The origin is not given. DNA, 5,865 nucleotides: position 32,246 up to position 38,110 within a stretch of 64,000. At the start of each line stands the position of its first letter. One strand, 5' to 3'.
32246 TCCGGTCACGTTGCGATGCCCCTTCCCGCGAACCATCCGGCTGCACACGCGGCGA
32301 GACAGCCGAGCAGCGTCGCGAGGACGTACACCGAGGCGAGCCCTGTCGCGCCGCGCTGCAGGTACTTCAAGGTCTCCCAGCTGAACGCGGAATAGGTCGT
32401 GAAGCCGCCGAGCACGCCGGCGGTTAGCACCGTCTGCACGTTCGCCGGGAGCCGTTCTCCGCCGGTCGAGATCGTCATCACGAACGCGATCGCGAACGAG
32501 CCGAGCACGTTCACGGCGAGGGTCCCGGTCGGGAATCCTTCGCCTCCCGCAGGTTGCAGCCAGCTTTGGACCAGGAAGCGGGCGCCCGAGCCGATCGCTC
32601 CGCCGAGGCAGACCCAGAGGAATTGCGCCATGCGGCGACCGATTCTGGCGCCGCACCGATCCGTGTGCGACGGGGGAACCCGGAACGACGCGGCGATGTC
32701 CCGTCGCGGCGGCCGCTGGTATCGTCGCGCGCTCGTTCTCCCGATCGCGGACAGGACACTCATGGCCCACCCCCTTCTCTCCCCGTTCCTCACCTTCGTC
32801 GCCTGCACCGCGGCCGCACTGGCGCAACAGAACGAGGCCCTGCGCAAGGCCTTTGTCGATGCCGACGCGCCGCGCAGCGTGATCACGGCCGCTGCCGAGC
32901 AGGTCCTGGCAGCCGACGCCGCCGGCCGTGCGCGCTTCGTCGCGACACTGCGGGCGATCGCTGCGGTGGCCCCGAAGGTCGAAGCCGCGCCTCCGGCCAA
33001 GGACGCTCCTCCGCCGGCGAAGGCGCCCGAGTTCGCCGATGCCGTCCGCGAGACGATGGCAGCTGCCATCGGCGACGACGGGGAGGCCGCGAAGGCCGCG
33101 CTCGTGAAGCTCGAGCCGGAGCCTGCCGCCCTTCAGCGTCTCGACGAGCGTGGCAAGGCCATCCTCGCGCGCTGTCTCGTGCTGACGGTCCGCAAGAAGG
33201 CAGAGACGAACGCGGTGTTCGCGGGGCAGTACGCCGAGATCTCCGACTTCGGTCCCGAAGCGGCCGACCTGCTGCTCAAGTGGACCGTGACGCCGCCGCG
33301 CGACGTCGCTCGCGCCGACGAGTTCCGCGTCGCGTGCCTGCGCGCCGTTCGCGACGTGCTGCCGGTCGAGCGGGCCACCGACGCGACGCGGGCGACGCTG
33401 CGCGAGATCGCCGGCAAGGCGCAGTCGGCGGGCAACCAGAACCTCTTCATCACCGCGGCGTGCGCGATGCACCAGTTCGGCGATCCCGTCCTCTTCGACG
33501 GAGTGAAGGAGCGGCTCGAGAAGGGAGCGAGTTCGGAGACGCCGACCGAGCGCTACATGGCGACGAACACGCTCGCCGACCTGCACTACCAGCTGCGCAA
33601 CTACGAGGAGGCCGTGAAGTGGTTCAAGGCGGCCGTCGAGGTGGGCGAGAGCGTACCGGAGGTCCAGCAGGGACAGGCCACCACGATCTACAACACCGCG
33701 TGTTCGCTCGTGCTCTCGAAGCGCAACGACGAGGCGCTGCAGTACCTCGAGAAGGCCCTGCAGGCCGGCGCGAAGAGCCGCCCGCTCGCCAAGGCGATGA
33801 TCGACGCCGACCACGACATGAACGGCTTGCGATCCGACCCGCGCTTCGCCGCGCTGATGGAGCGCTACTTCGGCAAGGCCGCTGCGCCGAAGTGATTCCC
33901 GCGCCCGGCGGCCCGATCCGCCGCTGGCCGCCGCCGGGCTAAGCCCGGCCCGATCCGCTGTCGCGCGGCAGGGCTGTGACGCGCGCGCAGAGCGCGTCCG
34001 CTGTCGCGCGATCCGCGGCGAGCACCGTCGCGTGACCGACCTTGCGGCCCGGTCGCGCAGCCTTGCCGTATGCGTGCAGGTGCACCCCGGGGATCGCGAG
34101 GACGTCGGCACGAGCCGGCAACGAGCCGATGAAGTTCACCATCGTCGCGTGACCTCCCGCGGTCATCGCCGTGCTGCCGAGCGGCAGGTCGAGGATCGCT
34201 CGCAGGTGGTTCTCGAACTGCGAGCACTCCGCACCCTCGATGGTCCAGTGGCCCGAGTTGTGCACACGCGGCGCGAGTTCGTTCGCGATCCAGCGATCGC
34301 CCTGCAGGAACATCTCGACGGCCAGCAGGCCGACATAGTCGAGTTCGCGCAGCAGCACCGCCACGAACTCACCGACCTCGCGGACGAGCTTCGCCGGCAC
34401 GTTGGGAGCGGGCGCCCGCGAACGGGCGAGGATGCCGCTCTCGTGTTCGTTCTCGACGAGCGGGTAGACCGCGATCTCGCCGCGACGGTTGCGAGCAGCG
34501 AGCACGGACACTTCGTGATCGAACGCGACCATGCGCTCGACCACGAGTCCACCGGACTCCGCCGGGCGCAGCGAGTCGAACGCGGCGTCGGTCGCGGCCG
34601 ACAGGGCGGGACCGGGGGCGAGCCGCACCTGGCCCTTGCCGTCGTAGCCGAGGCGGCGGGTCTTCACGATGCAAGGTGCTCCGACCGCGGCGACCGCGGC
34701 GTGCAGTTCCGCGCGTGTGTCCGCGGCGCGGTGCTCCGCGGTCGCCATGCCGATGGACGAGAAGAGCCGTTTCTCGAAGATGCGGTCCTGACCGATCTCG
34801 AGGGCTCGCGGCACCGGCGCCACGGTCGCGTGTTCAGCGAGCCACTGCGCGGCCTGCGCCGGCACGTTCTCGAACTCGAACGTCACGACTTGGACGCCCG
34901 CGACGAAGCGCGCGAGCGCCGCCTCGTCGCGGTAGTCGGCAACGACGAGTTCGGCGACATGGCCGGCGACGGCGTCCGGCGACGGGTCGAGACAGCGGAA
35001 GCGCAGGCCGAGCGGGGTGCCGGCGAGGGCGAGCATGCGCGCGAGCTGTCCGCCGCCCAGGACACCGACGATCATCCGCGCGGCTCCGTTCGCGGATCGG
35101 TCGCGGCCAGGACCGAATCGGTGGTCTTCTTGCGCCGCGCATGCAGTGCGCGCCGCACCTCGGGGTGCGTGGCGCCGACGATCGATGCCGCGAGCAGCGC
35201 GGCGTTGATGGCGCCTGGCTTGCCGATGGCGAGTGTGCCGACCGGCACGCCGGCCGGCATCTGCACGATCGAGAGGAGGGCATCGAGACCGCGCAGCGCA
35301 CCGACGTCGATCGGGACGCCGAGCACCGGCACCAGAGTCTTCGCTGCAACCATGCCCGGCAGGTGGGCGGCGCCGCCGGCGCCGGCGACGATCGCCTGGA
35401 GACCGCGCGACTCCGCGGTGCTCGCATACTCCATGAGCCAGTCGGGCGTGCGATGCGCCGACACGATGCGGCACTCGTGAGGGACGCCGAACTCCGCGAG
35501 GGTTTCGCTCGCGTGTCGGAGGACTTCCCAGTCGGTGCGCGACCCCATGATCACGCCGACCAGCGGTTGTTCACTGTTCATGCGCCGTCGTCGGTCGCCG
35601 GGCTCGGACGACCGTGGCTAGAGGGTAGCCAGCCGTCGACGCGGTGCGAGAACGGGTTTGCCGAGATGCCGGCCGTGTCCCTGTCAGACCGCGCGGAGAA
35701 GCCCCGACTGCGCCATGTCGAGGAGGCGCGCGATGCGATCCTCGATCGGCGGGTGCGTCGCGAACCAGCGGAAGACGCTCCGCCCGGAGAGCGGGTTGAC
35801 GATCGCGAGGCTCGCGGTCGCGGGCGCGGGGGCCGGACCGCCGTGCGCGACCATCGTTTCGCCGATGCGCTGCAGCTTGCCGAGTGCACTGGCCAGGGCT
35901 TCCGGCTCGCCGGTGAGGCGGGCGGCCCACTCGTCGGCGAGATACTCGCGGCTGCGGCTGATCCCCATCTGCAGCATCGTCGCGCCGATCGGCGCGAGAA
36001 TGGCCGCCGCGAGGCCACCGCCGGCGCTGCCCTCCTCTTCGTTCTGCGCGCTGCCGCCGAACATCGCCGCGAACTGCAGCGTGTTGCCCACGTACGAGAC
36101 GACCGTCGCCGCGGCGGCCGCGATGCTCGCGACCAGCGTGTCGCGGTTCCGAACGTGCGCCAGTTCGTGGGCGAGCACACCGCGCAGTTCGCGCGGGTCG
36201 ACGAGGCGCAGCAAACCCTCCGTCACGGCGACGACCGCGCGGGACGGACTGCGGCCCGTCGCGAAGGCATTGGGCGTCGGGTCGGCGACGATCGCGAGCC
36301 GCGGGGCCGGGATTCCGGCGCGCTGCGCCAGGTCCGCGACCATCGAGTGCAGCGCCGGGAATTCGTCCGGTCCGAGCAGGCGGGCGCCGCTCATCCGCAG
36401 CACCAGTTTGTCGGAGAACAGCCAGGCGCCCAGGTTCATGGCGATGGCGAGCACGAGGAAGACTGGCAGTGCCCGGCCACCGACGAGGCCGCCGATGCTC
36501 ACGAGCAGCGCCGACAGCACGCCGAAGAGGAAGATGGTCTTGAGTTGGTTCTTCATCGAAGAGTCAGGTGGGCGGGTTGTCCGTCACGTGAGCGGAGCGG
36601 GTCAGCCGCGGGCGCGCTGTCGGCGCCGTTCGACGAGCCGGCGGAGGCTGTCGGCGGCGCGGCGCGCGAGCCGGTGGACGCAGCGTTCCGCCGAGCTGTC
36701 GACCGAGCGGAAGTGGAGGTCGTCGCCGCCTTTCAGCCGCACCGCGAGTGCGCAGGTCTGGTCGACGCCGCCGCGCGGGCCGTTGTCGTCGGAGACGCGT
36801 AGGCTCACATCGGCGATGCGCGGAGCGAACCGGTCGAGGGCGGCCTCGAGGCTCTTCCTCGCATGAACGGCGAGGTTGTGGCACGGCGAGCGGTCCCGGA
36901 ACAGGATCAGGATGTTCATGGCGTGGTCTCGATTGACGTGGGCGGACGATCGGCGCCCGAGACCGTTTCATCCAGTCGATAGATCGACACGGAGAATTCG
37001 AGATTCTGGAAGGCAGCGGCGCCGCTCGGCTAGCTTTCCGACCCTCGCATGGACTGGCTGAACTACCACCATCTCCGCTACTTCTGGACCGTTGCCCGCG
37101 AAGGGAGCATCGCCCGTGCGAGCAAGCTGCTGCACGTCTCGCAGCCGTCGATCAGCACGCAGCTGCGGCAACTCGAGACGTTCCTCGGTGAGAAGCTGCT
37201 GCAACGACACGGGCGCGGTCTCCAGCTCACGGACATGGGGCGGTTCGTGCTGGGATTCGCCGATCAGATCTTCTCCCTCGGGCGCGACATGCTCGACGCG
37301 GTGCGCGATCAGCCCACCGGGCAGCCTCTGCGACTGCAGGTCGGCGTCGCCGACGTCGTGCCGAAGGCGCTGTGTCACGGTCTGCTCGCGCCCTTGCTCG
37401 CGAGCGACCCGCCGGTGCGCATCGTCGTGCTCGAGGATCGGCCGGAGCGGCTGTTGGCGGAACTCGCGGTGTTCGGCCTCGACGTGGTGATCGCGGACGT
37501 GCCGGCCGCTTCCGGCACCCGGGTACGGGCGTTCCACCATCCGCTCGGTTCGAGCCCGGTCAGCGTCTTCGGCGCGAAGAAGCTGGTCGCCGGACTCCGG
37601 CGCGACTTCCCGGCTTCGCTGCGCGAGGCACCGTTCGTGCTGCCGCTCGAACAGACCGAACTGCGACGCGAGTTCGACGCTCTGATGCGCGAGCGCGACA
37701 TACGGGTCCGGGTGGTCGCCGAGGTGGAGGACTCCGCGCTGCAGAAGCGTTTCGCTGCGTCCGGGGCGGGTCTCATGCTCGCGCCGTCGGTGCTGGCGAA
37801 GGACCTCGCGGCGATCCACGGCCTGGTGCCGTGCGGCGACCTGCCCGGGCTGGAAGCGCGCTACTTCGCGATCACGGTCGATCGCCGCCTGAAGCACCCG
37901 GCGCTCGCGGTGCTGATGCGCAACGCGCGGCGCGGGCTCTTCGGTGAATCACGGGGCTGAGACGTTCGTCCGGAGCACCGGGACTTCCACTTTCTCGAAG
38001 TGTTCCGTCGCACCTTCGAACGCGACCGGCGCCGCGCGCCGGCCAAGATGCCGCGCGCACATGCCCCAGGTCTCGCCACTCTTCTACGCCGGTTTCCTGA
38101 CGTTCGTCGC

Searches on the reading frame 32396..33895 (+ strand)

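Call 22: search_protein_families(library=pfam, proteins=[window:32396-33895:+], max_evalue=0.001)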
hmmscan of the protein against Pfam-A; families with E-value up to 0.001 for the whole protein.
window:32396-33895:+ (499 aa): 8 families
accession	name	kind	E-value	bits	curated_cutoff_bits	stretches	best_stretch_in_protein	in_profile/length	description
PF13424.12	TPR_12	-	3.3e-10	40.4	30.1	1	389-456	5-73/77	Tetratricopeptide repeat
PF07719.23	TPR_2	-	2.7e-08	33.8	27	1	391-415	5-29/34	Tetratricopeptide repeat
PF13374.12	TPR_10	-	7.6e-08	32.6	27.5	1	389-419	4-34/42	Tetratricopeptide repeat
PF13181.12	TPR_8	-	1.9e-06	28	25.7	0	392-415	6-29/34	Tetratricopeptide repeat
PF00515.34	TPR_1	-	2.5e-06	27.5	27.8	0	392-416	6-30/34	Tetratricopeptide repeat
PF13428.12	TPR_14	-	8.4e-06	26.4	23.5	0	392-428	6-42/44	Tetratricopeptide repeat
PF14559.12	TPR_19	-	3.1e-05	24.7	25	0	390-427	28-65/68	Tetratricopeptide repeat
PF13176.12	TPR_7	-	0.00071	19.9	27.9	0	393-414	5-26/36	Tetratricopeptide repeat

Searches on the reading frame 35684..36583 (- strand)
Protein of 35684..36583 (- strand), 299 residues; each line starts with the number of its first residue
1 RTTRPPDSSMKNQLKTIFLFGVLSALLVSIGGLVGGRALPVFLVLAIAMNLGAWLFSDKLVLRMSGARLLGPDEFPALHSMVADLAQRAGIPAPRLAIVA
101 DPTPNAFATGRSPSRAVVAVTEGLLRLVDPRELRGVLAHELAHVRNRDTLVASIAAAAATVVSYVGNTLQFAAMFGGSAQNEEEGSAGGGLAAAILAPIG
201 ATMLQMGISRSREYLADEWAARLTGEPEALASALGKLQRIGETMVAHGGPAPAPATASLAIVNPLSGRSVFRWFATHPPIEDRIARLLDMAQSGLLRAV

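Call 22: search_protein_families(library=pfam, proteins=[window:35684-36583:-], max_evalue=0.001)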
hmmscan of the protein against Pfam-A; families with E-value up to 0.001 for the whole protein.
window:35684-36583:- (299 aa): 1 family
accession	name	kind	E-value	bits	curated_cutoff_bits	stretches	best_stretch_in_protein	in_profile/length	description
PF01435.24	Peptidase_M48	-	4.5e-37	128.1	20.3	1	74-290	3-185/186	Peptidase family M48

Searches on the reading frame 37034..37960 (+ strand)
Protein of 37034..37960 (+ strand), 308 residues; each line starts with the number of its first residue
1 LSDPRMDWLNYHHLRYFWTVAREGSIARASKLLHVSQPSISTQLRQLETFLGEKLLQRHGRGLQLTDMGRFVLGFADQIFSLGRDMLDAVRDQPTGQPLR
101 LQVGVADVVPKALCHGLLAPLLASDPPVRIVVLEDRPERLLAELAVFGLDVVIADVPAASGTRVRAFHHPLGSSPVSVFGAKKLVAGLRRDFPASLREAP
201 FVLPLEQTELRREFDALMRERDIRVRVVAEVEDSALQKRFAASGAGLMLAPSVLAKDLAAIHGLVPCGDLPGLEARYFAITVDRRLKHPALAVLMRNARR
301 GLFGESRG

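Call 22: search_protein_families(library=pfam, proteins=[window:37034-37960:+], max_evalue=0.001)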
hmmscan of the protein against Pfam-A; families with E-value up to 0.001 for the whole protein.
window:37034-37960:+ (308 aa): 2 families
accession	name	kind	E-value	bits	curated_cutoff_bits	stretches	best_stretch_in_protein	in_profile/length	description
PF00126.33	HTH_1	-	5.1e-22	78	26.6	1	12-70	2-60/60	Bacterial regulatory helix-turn-helix protein, lysR family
PF03466.25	LysR_substrate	-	3.2e-17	63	28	1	100-299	7-205/209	LysR substrate binding domain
